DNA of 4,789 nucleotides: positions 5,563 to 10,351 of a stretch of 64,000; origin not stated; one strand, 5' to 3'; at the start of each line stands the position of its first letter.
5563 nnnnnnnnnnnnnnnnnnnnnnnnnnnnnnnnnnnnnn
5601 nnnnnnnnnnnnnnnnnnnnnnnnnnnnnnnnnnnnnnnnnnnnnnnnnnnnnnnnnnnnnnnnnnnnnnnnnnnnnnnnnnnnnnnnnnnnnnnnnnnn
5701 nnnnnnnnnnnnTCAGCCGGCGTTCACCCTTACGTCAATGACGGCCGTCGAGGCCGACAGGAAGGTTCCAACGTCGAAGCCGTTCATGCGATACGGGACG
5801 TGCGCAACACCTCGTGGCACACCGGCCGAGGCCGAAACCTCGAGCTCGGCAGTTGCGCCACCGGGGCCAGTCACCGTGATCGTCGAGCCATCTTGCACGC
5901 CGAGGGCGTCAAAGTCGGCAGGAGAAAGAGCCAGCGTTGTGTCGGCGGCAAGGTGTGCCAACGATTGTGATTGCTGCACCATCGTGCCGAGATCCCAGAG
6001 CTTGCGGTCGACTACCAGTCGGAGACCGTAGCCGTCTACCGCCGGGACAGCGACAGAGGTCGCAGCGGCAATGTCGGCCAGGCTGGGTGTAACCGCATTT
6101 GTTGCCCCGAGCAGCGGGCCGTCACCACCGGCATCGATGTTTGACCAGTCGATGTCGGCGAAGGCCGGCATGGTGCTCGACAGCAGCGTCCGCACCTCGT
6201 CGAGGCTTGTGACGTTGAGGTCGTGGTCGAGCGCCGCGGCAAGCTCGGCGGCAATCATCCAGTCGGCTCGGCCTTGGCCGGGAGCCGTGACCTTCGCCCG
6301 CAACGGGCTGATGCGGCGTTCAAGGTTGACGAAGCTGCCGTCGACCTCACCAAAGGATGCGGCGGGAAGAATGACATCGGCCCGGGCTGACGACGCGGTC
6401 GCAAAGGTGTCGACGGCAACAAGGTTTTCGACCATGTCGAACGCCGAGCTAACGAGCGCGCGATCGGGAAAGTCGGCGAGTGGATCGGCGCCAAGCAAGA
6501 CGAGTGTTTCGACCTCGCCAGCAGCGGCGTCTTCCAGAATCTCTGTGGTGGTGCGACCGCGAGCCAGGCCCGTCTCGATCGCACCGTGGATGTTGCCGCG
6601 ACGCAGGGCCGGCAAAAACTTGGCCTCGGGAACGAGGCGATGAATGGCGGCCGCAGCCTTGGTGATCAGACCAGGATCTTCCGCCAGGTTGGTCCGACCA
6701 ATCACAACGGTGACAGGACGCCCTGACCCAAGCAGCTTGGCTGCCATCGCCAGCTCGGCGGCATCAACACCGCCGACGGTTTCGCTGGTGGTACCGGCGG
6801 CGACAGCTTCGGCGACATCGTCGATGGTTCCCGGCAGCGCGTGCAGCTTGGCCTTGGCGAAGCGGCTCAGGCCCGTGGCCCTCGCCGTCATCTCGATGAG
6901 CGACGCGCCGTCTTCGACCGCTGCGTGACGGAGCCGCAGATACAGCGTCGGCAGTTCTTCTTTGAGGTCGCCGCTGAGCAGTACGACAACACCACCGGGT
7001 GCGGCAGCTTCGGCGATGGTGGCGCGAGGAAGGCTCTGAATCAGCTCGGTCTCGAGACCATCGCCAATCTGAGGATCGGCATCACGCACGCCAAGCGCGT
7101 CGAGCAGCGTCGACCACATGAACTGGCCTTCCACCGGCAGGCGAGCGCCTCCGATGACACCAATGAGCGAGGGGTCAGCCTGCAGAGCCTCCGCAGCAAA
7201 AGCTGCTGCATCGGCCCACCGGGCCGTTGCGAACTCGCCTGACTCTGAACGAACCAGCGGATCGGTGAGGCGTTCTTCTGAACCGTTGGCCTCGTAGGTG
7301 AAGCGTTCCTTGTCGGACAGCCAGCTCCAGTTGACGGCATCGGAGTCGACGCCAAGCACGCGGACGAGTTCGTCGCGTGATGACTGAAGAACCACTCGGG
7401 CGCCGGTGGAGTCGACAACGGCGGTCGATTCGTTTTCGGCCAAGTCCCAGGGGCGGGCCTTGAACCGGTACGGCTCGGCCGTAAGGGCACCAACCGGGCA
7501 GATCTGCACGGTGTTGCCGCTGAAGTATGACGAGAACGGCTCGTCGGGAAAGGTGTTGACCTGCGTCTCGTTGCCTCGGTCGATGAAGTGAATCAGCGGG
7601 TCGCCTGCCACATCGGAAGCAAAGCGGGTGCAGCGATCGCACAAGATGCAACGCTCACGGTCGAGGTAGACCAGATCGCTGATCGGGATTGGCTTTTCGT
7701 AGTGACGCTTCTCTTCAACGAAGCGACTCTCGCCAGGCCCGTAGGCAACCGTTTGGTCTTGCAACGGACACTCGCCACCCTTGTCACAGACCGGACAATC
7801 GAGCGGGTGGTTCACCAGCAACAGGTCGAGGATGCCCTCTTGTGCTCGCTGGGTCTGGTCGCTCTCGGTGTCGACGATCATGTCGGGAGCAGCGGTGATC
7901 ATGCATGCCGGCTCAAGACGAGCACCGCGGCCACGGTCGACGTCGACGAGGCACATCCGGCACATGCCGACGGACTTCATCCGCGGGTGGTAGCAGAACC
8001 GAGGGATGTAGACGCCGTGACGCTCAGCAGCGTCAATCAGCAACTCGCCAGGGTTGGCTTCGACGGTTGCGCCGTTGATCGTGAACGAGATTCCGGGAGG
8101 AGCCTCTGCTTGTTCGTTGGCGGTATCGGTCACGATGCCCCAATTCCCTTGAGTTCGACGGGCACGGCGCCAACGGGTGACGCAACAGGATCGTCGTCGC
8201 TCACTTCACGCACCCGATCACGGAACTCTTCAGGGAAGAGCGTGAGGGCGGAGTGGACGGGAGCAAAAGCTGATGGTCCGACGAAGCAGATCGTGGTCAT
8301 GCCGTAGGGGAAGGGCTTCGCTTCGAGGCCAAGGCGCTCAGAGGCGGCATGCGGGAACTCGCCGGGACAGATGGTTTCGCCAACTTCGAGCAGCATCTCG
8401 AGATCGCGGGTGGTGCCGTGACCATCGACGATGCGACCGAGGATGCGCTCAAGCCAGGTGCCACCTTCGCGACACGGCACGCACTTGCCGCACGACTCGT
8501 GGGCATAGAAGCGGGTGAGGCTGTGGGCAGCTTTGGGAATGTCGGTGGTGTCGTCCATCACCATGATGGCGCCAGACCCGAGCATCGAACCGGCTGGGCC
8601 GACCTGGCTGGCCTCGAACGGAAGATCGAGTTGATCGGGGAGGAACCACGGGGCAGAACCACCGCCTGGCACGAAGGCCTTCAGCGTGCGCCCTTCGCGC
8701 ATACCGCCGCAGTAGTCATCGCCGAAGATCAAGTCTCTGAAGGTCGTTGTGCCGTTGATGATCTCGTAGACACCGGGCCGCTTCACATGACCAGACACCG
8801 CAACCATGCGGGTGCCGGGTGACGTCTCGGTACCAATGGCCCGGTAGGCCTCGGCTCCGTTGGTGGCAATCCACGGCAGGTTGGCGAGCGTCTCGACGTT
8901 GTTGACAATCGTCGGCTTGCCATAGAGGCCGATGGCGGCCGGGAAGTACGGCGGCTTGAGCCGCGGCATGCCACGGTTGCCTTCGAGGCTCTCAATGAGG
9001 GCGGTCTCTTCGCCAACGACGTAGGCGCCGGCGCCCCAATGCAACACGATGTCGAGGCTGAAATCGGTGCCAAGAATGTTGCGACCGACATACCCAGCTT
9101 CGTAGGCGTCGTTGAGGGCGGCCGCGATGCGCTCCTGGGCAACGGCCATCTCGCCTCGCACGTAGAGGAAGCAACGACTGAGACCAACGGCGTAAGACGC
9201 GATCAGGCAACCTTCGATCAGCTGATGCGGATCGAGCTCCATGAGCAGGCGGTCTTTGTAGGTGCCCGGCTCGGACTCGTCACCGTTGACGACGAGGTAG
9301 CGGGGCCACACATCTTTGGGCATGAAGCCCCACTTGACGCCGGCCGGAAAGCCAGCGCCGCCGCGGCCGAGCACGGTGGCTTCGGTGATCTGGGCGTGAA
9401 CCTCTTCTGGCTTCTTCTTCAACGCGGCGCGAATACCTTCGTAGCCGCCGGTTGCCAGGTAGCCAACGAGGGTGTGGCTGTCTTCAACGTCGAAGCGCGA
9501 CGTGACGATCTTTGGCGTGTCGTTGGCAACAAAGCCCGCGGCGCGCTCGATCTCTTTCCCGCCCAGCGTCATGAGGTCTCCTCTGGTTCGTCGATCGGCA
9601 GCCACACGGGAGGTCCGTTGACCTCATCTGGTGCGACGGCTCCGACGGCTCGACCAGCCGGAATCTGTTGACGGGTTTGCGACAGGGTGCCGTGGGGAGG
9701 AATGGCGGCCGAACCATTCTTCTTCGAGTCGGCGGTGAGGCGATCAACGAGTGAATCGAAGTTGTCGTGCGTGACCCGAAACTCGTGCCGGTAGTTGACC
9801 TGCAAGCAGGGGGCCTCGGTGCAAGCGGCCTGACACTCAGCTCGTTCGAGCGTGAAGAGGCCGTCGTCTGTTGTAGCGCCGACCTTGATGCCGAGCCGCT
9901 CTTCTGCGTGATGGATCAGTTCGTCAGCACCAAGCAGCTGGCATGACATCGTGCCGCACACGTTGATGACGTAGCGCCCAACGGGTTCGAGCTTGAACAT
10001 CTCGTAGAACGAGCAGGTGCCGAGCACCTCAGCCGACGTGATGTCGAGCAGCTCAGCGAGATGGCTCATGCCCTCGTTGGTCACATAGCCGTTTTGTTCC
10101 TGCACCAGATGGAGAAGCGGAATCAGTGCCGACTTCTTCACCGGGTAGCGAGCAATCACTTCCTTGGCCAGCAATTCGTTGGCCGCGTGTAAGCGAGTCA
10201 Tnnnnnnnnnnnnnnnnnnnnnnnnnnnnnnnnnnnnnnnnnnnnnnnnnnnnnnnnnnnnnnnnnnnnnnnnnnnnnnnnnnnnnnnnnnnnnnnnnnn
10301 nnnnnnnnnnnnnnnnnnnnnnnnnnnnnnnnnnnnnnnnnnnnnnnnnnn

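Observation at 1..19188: Twenty-gene co-directional respiratory block: non-canonical bc-type complex running directly into nuoA-M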

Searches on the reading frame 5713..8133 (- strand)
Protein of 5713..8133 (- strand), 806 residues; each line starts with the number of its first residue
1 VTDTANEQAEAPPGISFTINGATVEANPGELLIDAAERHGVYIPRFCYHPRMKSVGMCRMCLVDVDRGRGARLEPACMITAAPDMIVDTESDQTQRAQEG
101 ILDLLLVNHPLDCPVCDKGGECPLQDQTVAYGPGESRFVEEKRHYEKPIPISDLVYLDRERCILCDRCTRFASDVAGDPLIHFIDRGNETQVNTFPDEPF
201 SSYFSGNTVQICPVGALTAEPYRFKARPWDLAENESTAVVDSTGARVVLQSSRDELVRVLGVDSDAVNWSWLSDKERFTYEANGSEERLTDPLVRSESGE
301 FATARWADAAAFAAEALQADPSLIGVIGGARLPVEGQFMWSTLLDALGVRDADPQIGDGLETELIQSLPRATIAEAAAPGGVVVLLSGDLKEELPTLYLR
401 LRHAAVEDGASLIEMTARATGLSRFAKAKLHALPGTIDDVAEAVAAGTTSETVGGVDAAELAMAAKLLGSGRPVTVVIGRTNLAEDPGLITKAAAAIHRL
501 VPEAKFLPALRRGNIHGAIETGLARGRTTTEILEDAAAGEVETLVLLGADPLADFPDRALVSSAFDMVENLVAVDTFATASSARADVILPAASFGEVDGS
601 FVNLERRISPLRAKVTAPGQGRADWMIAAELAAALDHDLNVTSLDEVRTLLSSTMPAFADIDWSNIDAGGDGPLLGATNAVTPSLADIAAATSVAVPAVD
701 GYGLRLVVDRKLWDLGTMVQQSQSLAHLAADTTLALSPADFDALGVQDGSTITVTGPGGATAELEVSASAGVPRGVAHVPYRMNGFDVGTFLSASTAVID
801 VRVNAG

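Call 6: search_protein_families(library=ncbifam, proteins=[window:5713-8133:-], max_evalue=1e-10)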
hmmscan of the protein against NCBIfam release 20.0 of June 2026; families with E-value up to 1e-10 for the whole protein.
window:5713-8133:- (806 aa): 11 families
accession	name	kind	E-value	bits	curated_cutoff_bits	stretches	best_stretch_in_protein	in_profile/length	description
NF005895.0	PRK07860.1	equivalog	5.9e-157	524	802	2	4-523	7-517/811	NADH-quinone oxidoreductase subunit G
TIGR01973.1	NuoG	equivalog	7e-148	494.1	470.05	1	18-629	2-604/606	NADH-quinone oxidoreductase subunit NuoG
NF006305.0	PRK08493.1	equivalog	3e-42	144.7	591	1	15-286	2-293/819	NADH-quinone oxidoreductase subunit G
NF040763.1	FeFe_hydrog_A6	exception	3.5e-42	144.5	765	1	15-242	1-229/571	NADH-dependent [FeFe] hydrogenase, group A6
TIGR01591.1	Fdh-alpha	equivalog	1.7e-38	132.2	666.25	1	515-667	358-510/672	formate dehydrogenase subunit alpha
NF005745.0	PRK07569.1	equivalog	2.5e-34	118.7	333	1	16-219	5-209/238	bidirectional hydrogenase complex protein HoxU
NF040762.1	Hydr_FeFe_Clost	exception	3.6e-25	88.6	900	1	17-221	3-208/572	ferredoxin hydrogenase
NF047855.1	AssmNtatRedNasC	equivalog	9.6e-24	83.6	1100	1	525-638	394-507/708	assimilatory nitrate reductase catalytic subunit NasC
NF009454.0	PRK12814.1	equivalog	3.9e-19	68.5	916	1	15-114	4-101/657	putative NADPH-dependent glutamate synthase small subunit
NF041323.1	Nitr_red_NasA_Halo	equivalog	3.7e-16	58.8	1000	1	530-643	367-478/673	assimilatory nitrate reductase NasA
NF010055.0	PRK13532.1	equivalog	4.1e-12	45.2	904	0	564-632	500-568/830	nitrate reductase catalytic subunit NapA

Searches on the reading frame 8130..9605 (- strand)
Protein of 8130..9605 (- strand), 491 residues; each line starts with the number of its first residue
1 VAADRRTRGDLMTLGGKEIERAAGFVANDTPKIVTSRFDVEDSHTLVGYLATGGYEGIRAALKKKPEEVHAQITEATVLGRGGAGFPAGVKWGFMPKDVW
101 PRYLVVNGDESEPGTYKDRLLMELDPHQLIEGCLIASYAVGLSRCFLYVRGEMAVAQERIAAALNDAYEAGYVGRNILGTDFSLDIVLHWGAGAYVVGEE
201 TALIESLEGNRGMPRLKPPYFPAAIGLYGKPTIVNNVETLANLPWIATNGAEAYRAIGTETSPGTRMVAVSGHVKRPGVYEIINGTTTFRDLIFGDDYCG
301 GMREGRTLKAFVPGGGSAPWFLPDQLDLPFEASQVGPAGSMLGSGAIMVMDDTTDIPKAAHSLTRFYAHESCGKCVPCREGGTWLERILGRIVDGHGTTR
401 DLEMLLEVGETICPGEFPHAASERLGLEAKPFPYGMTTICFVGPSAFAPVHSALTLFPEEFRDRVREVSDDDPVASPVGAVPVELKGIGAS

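Call 6: search_protein_families(library=ncbifam, proteins=[window:8130-9605:-], max_evalue=1e-10)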
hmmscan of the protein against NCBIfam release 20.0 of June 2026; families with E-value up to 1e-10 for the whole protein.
window:8130-9605:- (491 aa): 3 families
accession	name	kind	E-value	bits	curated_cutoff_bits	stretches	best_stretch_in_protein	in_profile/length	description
TIGR01959.1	nuoF_fam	equivalog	1.6e-149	497.8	558.65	1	35-416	3-383/410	NADH-quinone oxidoreductase subunit NuoF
NF010120.0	PRK13596.1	equivalog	2e-122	408.8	389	1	30-412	5-386/433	NADH-quinone oxidoreductase subunit NuoF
NF008436.0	PRK11278.1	equivalog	1.2e-113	380.3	749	1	43-417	24-399/448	NADH-quinone oxidoreductase subunit NuoF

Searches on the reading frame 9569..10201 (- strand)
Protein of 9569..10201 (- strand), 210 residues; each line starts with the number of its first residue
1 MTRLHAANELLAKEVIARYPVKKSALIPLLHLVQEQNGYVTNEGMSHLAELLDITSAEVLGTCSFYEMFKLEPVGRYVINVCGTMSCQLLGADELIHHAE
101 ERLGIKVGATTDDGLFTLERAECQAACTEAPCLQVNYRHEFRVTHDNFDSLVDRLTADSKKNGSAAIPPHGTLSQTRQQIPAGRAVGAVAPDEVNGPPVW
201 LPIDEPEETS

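Call 6: search_protein_families(library=ncbifam, proteins=[window:9569-10201:-], max_evalue=1e-10)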
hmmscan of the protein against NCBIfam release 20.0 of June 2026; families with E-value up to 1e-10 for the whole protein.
window:9569-10201:- (210 aa): 9 families
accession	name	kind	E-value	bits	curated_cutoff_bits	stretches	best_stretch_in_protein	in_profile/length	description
NF005721.0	PRK07539.1-1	equivalog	4e-53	180.6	308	1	9-164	31-186/292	NADH-quinone oxidoreductase subunit NuoE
TIGR01958.1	nuoE_fam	subfamily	7.7e-45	152.7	142.4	1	13-155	3-147/148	NADH-quinone oxidoreductase subunit NuoE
NF005725.0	PRK07539.1-5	equivalog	1.5e-43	148.5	220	1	6-156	19-172/174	NADH-quinone oxidoreductase subunit NuoE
NF005722.0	PRK07539.1-2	equivalog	1.1e-36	126.3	141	1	11-154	12-155/157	NADH-quinone oxidoreductase subunit NuoE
NF005724.0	PRK07539.1-4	equivalog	4.7e-36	124.8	280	1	6-161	20-178/240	NADH-quinone oxidoreductase subunit NuoE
NF004638.0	PRK05988.1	equivalog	1.2e-35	122.6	198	1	9-155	11-157/159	formate dehydrogenase subunit gamma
NF009040.0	PRK12373.1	equivalog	5.6e-34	118.5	514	1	6-160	17-174/400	NADH-quinone oxidoreductase subunit E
NF005723.0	PRK07539.1-3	equivalog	3e-32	111.7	226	1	14-155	12-156/158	NADH-quinone oxidoreductase subunit NuoE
NF005747.0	PRK07571.1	equivalog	2.9e-27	95.4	224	1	15-147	28-160/173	bidirectional hydrogenase complex protein HoxE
